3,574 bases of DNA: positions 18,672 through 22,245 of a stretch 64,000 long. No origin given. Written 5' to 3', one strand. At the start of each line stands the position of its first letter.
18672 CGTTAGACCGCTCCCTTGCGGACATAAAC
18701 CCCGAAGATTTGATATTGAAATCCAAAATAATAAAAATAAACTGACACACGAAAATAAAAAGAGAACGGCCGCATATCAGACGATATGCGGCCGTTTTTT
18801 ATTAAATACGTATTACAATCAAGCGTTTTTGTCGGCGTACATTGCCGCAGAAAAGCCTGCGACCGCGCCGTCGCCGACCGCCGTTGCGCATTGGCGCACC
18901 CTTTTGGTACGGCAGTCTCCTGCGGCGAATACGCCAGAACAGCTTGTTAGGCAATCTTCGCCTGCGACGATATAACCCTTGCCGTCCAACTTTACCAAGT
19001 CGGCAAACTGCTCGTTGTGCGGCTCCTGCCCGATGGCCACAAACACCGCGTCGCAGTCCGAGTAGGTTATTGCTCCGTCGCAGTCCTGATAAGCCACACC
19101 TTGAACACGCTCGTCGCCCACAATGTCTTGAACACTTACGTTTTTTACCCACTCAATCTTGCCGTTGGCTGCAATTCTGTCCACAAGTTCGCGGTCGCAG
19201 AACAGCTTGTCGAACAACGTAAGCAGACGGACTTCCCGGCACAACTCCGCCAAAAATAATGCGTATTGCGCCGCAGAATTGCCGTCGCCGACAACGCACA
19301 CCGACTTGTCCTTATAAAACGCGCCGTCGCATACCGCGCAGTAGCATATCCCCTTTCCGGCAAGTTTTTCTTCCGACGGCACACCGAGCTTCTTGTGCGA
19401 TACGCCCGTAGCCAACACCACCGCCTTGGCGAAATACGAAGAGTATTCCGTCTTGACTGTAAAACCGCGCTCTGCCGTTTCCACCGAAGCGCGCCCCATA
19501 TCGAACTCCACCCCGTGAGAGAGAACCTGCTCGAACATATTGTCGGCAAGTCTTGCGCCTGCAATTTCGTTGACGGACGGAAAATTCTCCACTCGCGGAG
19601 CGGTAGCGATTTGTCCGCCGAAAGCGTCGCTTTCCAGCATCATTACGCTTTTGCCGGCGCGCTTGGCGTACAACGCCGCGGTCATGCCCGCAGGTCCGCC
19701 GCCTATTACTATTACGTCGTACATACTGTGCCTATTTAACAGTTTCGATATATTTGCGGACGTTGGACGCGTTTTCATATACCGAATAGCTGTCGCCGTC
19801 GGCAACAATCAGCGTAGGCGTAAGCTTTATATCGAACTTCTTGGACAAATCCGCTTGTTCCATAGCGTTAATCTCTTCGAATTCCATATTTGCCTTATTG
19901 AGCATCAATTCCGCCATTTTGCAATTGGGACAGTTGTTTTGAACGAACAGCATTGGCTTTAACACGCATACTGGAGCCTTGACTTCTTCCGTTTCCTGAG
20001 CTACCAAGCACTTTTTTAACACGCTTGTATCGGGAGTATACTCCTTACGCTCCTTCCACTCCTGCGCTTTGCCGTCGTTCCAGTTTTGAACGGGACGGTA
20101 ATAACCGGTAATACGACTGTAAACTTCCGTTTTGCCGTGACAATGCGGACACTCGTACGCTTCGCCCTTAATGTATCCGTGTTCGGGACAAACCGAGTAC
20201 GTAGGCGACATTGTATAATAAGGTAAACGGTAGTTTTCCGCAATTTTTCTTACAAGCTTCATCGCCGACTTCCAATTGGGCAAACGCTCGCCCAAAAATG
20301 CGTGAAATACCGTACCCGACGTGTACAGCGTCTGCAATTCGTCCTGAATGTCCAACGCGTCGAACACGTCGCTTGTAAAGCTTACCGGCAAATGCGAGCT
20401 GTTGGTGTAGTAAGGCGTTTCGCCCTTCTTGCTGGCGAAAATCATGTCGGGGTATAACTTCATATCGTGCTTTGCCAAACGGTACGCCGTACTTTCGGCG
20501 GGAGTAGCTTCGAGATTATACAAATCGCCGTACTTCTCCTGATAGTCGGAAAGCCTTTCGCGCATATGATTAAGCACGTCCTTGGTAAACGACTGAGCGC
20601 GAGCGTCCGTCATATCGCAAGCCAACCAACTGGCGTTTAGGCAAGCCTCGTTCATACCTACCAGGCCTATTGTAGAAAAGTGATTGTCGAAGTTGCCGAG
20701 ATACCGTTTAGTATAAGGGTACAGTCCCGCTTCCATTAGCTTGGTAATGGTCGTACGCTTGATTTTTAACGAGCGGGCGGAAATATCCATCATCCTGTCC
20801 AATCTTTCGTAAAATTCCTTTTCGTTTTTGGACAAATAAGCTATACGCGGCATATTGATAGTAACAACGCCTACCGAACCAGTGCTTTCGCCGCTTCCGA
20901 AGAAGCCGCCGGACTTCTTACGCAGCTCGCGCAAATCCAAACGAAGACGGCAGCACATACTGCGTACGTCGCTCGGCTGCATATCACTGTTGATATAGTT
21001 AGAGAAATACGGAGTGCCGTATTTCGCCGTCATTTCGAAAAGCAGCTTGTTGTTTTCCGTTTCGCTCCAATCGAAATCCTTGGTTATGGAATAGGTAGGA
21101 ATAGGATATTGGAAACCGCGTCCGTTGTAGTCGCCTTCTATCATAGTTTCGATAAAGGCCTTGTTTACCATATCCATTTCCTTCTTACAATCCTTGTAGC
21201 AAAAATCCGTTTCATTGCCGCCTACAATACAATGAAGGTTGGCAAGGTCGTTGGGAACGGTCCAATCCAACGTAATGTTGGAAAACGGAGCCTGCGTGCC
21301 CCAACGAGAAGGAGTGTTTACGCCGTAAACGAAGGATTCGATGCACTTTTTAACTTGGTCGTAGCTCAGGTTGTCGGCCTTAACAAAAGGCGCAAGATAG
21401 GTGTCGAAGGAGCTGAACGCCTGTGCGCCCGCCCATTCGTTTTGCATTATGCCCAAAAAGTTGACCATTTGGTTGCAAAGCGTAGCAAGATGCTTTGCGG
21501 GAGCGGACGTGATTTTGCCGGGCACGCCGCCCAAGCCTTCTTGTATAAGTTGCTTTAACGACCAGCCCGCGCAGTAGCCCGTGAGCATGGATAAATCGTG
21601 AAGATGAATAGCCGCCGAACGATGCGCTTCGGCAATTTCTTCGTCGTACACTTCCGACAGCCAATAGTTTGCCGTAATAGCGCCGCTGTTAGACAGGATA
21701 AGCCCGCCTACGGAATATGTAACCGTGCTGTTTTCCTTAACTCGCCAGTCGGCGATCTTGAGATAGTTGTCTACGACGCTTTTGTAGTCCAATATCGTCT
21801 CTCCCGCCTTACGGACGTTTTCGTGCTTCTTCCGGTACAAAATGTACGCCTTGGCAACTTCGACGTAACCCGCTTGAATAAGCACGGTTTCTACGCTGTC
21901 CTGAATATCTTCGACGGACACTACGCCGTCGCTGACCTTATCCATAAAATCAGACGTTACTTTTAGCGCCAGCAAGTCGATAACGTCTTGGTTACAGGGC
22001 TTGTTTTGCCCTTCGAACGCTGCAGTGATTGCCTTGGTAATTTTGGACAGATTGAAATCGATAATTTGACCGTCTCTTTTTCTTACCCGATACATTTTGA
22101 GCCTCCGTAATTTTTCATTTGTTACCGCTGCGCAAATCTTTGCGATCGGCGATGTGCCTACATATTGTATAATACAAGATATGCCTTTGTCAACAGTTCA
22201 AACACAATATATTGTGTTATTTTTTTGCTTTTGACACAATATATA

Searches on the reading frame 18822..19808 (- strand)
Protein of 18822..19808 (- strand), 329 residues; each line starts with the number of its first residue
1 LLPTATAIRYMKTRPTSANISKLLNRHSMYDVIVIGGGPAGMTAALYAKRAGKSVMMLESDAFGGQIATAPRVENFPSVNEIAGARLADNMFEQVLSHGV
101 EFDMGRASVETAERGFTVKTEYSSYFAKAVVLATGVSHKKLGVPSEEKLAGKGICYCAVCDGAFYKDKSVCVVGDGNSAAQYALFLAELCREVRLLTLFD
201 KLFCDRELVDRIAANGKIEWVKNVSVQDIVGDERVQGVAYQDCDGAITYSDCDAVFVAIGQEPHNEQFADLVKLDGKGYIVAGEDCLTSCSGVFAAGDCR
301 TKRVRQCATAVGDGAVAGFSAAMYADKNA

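Call 92: search_protein_families(library=pfam, proteins=[window:18822-19808:-], max_evalue=0.00001)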
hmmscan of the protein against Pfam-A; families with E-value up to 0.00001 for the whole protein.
window:18822-19808:- (329 aa): 9 families
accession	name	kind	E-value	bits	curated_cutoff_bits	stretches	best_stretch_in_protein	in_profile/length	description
PF07992.20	Pyr_redox_2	-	6.7e-45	154.2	26.1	1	30-314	1-291/291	Pyridine nucleotide-disulphide oxidoreductase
PF13738.12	Pyr_redox_3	-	1.2e-22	81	30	1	108-297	106-305/305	Pyridine nucleotide-disulphide oxidoreductase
PF01266.30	DAO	-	1.4e-10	41.7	27.9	1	31-65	1-37/353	FAD dependent oxidoreductase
PF00070.33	Pyr_redox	-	1.8e-10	41.6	22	0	170-240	2-79/82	Pyridine nucleotide-disulphide oxidoreductase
PF12831.13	FAD_oxidored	-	4.2e-10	39.9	27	1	31-101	1-70/416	FAD dependent oxidoreductase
PF03486.20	HI0933_like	-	1.3e-08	35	50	1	31-61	2-32/244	HI0933-like protein Rossmann domain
PF00890.30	FAD_binding_2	-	2.8e-08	33.8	20.4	1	31-70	1-41/414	FAD binding domain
PF13450.12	NAD_binding_8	-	1.6e-06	28.7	21.9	1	34-72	1-40/68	NAD(P)-binding Rossmann-like domain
PF01134.28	GIDA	-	7.5e-06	25.7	22.1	1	31-64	1-29/391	Glucose inhibited division protein A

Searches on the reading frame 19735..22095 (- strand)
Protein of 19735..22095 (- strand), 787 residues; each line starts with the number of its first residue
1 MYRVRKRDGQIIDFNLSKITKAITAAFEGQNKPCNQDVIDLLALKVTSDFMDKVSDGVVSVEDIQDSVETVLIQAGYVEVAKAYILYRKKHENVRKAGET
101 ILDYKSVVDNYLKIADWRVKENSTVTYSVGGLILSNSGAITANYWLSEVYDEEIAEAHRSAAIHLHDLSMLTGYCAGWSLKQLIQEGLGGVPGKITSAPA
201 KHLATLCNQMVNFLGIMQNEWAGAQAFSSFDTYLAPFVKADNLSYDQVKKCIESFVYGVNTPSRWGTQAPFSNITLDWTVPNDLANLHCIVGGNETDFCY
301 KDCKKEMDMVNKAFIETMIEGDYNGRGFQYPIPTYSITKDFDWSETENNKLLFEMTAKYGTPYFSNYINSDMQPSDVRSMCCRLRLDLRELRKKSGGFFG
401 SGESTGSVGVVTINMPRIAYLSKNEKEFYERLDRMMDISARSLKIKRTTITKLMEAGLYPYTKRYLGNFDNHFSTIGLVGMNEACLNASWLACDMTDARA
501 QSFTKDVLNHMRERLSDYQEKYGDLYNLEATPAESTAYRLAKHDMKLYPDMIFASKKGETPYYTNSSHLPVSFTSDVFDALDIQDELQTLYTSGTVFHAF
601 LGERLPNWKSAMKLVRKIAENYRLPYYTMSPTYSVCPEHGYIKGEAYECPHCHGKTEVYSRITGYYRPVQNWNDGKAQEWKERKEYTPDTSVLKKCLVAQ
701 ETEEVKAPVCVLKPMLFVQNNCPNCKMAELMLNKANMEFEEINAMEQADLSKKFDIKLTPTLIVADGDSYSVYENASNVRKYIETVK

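Call 92: search_protein_families(library=pfam, proteins=[window:19735-22095:-], max_evalue=0.00001)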
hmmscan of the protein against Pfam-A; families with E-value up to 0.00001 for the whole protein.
window:19735-22095:- (787 aa): 2 families
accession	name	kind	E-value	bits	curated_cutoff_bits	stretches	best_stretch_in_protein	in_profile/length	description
PF13597.11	NRDD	-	3.6e-188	627.2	26.2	1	121-686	1-562/562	Anaerobic ribonucleoside-triphosphate reductase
PF03477.21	ATP-cone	-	2.1e-24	86.3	25.8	1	3-92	2-87/88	ATP cone domain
